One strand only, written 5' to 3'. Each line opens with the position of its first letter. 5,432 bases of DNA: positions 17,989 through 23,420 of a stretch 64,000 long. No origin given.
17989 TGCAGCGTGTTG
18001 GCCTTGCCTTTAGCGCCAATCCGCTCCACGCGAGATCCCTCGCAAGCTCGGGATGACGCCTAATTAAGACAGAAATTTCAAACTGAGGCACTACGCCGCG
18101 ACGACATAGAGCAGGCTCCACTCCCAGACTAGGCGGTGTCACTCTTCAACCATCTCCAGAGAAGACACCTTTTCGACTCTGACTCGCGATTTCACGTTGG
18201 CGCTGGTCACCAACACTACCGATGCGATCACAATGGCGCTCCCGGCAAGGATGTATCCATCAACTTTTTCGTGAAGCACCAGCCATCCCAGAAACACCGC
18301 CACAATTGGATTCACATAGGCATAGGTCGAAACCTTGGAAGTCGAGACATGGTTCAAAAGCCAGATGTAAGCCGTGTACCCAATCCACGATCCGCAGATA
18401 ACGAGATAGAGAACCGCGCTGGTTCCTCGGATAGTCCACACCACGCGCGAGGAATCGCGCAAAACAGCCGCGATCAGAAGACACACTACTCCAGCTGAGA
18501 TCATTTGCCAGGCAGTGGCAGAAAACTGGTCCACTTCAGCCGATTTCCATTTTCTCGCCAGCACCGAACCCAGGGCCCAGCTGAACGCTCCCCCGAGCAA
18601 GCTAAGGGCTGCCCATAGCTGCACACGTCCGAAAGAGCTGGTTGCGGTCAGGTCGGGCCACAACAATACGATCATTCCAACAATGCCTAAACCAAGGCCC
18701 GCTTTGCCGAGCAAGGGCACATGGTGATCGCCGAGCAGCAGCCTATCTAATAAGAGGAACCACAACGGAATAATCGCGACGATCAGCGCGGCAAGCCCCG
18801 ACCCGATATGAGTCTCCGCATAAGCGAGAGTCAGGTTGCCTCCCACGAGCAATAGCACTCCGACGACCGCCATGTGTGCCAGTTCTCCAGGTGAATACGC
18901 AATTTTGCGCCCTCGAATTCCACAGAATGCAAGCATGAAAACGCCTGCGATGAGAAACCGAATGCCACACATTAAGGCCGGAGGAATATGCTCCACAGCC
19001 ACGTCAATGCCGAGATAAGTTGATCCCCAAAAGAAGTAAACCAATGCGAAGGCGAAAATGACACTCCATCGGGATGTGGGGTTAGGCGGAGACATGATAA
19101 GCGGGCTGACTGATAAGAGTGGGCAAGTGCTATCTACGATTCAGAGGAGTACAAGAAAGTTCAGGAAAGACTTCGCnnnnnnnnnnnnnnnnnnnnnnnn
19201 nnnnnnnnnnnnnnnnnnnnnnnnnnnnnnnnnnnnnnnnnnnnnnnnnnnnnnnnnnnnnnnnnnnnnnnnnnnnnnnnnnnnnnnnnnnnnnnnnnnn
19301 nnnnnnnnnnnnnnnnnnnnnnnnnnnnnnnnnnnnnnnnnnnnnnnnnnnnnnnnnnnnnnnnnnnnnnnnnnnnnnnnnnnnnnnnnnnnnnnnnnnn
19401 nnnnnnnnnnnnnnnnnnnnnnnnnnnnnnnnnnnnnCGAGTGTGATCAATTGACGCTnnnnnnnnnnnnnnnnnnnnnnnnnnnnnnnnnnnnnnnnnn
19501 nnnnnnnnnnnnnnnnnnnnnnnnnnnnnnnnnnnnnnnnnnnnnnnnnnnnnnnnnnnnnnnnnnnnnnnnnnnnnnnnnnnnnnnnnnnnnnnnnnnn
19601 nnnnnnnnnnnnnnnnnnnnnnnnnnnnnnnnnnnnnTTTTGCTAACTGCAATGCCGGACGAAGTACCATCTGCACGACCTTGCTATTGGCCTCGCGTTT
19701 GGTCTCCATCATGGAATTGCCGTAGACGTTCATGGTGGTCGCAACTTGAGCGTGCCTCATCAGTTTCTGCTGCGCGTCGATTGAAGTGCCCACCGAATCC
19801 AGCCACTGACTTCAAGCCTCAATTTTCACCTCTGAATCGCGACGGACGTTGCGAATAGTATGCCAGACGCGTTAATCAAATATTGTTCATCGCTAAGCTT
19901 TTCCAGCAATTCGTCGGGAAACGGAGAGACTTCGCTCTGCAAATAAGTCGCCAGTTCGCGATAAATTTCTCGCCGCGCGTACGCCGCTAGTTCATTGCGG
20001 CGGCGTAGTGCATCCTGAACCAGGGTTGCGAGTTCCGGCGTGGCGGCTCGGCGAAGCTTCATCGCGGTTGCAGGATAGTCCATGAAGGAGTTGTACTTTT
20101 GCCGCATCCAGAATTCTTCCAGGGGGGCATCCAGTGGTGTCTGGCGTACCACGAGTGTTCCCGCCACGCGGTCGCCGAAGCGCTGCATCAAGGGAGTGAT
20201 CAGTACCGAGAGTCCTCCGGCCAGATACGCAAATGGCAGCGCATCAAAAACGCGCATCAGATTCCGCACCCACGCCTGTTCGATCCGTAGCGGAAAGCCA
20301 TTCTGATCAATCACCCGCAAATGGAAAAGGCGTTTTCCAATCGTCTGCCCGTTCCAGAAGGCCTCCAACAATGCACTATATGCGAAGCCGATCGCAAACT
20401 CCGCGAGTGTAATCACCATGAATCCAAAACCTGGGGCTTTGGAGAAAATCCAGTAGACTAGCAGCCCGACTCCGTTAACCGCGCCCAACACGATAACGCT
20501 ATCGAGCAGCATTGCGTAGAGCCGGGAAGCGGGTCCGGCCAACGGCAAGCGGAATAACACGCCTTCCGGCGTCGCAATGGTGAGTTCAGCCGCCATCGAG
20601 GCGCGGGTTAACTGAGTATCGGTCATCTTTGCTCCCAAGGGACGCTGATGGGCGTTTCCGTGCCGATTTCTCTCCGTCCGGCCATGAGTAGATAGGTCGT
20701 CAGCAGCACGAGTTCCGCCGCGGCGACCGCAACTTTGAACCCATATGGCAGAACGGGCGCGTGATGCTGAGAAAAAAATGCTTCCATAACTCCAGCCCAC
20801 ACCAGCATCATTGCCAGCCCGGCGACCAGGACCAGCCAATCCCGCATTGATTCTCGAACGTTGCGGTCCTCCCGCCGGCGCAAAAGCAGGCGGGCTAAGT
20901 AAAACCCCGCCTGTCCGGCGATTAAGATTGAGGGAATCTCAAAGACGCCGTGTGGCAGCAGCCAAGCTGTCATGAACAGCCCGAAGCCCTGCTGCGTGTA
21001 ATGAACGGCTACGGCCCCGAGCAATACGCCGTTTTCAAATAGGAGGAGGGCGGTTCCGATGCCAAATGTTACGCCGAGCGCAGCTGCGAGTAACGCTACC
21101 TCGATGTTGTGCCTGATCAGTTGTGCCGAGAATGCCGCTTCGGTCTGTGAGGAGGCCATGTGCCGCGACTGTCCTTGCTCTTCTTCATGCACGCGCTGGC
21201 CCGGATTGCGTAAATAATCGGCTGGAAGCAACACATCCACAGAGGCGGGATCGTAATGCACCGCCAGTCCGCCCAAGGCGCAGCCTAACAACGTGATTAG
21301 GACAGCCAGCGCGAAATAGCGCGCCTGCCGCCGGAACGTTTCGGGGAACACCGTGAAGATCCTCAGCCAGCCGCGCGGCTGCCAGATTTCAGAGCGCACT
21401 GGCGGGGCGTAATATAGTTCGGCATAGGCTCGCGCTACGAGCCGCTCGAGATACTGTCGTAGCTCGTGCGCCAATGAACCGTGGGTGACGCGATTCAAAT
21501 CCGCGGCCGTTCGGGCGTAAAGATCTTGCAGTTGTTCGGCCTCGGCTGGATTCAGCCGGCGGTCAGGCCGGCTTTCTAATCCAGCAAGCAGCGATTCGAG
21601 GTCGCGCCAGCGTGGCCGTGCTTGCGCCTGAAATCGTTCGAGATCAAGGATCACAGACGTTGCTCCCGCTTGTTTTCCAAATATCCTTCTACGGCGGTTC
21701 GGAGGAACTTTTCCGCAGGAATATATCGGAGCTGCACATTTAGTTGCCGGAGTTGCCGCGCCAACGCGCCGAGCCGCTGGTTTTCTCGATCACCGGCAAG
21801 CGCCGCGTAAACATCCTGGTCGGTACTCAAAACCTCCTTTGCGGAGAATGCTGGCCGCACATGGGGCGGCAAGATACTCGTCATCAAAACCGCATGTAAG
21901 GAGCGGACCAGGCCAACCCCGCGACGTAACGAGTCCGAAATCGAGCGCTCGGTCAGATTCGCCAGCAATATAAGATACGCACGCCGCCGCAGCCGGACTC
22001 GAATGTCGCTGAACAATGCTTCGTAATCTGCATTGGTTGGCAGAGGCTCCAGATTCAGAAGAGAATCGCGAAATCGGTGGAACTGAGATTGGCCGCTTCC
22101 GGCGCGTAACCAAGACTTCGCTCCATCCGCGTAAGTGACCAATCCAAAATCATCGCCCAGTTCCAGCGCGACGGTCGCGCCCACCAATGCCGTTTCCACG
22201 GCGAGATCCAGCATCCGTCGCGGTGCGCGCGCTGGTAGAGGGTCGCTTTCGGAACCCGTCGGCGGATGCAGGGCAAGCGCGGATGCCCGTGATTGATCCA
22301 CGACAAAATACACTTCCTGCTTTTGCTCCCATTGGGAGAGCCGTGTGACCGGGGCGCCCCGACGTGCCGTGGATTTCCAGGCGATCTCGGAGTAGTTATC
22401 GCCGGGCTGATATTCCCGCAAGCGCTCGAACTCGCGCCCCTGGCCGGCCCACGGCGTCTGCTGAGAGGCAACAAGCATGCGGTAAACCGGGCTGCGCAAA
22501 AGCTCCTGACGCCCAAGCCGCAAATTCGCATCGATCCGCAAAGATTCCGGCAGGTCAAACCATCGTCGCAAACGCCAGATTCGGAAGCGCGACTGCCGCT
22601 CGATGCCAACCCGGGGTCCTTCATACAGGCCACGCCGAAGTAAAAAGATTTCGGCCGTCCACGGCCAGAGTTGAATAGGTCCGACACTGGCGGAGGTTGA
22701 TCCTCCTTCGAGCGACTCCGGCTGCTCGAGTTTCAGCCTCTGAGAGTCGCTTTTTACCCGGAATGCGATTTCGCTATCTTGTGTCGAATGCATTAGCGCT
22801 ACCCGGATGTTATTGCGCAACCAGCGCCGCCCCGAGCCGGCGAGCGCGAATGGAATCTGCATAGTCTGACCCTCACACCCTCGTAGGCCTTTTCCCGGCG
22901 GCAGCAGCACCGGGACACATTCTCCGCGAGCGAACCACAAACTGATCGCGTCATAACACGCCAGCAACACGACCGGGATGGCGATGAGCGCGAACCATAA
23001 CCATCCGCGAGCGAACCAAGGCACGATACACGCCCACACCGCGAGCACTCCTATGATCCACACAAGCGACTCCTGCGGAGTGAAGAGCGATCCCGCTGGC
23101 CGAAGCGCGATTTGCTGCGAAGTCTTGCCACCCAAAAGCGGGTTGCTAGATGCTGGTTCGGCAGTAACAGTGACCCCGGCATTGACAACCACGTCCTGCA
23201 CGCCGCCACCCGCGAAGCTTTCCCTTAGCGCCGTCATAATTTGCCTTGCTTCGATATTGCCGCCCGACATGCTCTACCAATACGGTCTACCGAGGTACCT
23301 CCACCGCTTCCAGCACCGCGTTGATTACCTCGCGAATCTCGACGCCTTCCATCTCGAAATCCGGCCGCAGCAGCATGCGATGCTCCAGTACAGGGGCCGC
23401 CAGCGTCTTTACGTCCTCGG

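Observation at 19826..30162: Eleven-gene MoxR/DUF58 membrane operon bracketed by a tRNA-integrase relic and an IS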

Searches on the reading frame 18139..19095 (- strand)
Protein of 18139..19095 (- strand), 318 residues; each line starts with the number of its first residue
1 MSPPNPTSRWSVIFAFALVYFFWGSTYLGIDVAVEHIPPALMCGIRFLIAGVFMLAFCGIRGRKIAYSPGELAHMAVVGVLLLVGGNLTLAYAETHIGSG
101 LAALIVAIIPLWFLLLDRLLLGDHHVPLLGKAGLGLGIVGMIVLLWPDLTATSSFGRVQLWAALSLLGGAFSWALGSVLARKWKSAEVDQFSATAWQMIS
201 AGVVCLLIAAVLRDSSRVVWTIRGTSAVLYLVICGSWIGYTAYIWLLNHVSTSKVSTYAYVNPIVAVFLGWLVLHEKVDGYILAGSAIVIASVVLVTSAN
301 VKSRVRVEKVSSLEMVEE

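Call 6: search_protein_families(library=pfam, max_evalue=0.1, proteins=[window:18139-19095:-])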
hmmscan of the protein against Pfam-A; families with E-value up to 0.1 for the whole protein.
window:18139-19095:- (318 aa): 1 family
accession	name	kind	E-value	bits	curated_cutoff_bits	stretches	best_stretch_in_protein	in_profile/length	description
PF00892.27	EamA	-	8.2e-40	136.7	28.2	2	161-297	2-134/135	EamA-like transporter family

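Call 99: find_related_loci(query=window:18139-19095:-, collection=metagenome_contigs, flank=10000)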
Query window:18139-19095:- (318 aa) in metagenome_contigs; peptide patterns used: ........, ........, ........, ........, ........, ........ (x = any residue, [..] = any of these).
600 stretches matched a pattern (row limit reached: there are more); 562 encode a relative of the query (tblastn E <= 1e-3); the best 80 are kept; 80 distinct loci.
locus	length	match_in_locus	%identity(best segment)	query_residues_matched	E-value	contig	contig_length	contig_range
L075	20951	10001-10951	86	1-317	2e-178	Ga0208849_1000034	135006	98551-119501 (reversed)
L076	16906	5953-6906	74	1-318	2e-154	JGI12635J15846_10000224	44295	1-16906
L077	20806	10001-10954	74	1-318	2e-154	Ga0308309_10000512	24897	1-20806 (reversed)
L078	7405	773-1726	72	1-318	1e-153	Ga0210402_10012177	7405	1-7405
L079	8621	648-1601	72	1-318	7e-153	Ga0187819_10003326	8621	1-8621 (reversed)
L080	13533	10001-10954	72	1-318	5e-153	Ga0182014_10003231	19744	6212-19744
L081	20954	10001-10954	72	1-318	1e-152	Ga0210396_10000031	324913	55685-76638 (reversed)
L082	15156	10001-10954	72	1-318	5e-152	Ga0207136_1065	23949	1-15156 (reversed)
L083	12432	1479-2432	71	1-318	2e-151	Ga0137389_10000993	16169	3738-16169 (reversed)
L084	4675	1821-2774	72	1-318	3e-153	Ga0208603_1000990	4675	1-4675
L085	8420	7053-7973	75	8-314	2e-150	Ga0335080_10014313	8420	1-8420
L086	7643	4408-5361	71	1-318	2e-150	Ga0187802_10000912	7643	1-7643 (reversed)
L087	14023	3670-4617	75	1-318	2e-150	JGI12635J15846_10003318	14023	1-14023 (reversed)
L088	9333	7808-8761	71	1-318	2e-150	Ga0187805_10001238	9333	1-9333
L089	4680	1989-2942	72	1-318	1e-152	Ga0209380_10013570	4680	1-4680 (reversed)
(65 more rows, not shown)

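Call 105: search_protein_families(library=pfam, max_evalue=0.001, proteins=[L075:8240-9559:+, L075:6685-7704:-, L075:4609-6309:-, L075:749-3250:-, L075:7748-8185:+])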
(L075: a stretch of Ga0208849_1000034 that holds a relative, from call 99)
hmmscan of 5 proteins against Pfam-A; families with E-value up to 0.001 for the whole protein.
L075:8240-9559:+ (439 aa): 1 family
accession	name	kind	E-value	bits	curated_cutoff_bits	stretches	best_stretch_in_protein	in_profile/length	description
PF00589.27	Phage_integrase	-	9.8e-19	68.2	27.1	1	251-419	3-168/172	Phage integrase family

L075:6685-7704:- (339 aa): 1 family
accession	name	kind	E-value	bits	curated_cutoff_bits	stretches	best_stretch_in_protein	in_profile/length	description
PF08401.16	ArdcN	-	9.6e-08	32.7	22.6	1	48-137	12-102/123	N-terminal domain of anti-restriction factor ArdC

L075:4609-6309:- (566 aa): 2 families
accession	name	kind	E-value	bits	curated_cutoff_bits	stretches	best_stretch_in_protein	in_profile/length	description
PF02195.25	ParB_N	-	2.3e-27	95.3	26.3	1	44-137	2-95/95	ParB N-terminal domain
PF17762.8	HTH_ParB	-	1.7e-08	34.9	22.6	1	139-221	1-82/102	ParB HTH domain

L075:749-3250:- (833 aa): 6 families
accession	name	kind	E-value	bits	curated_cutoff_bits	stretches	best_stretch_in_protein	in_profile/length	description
PF19044.6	P-loop_TraG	-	3.6e-17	62.5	25.8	2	474-541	32-98/413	TraG P-loop domain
PF03135.19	CagE_TrbE_VirB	-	4.1e-12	46.9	21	2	253-318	61-126/204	CagE, TrbE, VirB family, component of type IV transporter system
PF01935.23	DUF87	-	5.8e-07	30.3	23.2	1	472-541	24-94/220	Helicase HerA, central domain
PF12846.13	AAA_10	-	4.4e-06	26.4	27.5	0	655-722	224-290/362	AAA-like domain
PF10412.15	TrwB_AAD_bind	-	5.1e-05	22.8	20.5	1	470-511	14-55/387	Type IV secretion-system coupling protein DNA-binding domain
PF01580.24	FtsK_SpoIIIE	-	8.2e-05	22.6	24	1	457-496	26-64/221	FtsK/SpoIIIE family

L075:7748-8185:+ (145 aa): 0 families
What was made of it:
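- L075 carries an intact integrase plus ArdC, ParB and TraG/VirB4-like genes at the same tRNA (call 105).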

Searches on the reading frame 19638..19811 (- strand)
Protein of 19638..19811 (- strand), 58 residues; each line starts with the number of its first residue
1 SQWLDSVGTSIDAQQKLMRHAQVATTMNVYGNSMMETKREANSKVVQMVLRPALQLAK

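Call 100: search_protein_families(library=pfam, max_evalue=10, proteins=[window:19638-19811:-])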
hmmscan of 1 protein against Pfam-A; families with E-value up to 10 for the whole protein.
seq(58 aa): 0 families
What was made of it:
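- Checked: The integrase relic alone gets no Pfam hit (call 100).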

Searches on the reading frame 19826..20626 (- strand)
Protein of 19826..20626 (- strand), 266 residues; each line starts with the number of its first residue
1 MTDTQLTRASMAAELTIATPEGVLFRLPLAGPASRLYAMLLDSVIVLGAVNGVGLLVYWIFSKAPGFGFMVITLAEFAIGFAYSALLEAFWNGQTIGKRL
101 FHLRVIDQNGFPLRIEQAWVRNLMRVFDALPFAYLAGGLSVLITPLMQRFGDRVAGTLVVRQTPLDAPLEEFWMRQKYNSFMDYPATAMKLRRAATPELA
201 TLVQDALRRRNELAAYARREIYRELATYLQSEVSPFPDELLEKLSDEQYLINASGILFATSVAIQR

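Call 6: search_protein_families(library=pfam, max_evalue=0.1, proteins=[window:19826-20626:-])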
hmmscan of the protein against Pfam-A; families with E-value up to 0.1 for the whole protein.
window:19826-20626:- (266 aa): 2 families
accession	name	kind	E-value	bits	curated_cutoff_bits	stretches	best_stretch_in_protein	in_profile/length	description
PF06271.18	RDD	-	4.6e-19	69.5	24.1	1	30-156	2-137/137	RDD family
PF16901.10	DAO_C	-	0.063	13.6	31.4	1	144-226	34-112/126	C-terminal domain of alpha-glycerophosphate oxidase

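Call 45: search_protein_families(library=ncbifam, max_evalue=0.01, proteins=[window:19826-20626:-])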
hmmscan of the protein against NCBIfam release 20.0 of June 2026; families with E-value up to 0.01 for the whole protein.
window:19826-20626:- (266 aa): 0 families

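Call 53: search_protein_families(library=padloc, max_evalue=0.001, proteins=[window:19826-20626:-])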
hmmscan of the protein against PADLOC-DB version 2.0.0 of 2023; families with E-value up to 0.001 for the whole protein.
window:19826-20626:- (266 aa): 0 families

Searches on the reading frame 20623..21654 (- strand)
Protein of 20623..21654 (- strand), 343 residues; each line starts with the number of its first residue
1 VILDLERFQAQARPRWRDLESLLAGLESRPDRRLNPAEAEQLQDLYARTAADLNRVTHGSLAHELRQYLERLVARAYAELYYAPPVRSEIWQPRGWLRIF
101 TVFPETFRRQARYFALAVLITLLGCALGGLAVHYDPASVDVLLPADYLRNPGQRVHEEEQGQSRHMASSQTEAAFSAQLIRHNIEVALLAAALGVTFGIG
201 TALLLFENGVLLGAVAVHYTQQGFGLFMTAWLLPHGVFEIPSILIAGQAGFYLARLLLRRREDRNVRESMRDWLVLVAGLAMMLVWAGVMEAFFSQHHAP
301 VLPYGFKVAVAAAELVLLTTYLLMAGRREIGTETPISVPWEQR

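Call 5: search_protein_families(library=pfam, max_evalue=0.1, proteins=[window:20623-21654:-])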
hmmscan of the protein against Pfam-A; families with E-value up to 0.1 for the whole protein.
window:20623-21654:- (343 aa): 2 families
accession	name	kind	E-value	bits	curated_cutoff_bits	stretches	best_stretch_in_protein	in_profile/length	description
PF01944.22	SpoIIM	-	4.1e-37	128.1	26.9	1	117-295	1-162/163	Stage II sporulation protein M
PF13272.11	Holin_2-3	-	0.0019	18.8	27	1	142-198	51-105/106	Putative 2/3 transmembrane domain holin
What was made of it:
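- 20623..21654 (-): g10: SpoIIM-like polytopic membrane protein with a ~113-aa cytoplasmic N-terminal domain. Pfam SpoIIM 4e-37 (call 5).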

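Call 45: search_protein_families(library=ncbifam, max_evalue=0.01, proteins=[window:20623-21654:-])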
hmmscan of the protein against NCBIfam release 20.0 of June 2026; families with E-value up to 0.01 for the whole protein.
window:20623-21654:- (343 aa): 1 family
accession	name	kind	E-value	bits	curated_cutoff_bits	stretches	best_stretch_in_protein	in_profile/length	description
TIGR02831.1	spo_II_M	equivalog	0.00085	19.2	100.2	1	173-296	63-195/200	stage II sporulation protein M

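Call 53: search_protein_families(library=padloc, max_evalue=0.001, proteins=[window:20623-21654:-])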
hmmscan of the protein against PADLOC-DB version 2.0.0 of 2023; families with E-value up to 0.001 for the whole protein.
window:20623-21654:- (343 aa): 0 families

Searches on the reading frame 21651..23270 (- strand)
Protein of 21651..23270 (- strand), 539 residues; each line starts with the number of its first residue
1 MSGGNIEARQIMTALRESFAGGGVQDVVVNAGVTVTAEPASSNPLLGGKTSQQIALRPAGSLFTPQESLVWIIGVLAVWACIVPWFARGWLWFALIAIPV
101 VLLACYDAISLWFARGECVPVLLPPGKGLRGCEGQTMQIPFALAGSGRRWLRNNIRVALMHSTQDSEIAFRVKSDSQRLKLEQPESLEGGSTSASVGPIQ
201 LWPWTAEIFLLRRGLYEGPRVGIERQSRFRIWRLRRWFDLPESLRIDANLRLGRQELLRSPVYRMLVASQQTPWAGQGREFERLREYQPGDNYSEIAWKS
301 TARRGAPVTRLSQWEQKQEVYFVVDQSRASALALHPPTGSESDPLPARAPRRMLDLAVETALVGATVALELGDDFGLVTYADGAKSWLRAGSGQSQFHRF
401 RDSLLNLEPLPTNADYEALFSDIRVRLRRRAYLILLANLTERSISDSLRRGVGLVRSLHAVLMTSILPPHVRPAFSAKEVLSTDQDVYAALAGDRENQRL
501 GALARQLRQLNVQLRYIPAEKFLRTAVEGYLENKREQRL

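Call 5: search_protein_families(library=pfam, max_evalue=0.1, proteins=[window:21651-23270:-])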
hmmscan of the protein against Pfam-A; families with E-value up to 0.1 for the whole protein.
window:21651-23270:- (539 aa): 1 family
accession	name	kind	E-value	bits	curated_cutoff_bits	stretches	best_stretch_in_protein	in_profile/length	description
PF01882.25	DUF58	-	3.3e-15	56.3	23.4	1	284-451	2-157/216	Protein of unknown function DUF58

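Call 45: search_protein_families(library=ncbifam, max_evalue=0.01, proteins=[window:21651-23270:-])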
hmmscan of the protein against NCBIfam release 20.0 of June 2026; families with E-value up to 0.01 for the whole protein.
window:21651-23270:- (539 aa): 0 families

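Call 53: search_protein_families(library=padloc, max_evalue=0.001, proteins=[window:21651-23270:-])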
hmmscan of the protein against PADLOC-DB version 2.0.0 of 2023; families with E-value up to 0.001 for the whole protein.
window:21651-23270:- (539 aa): 0 families
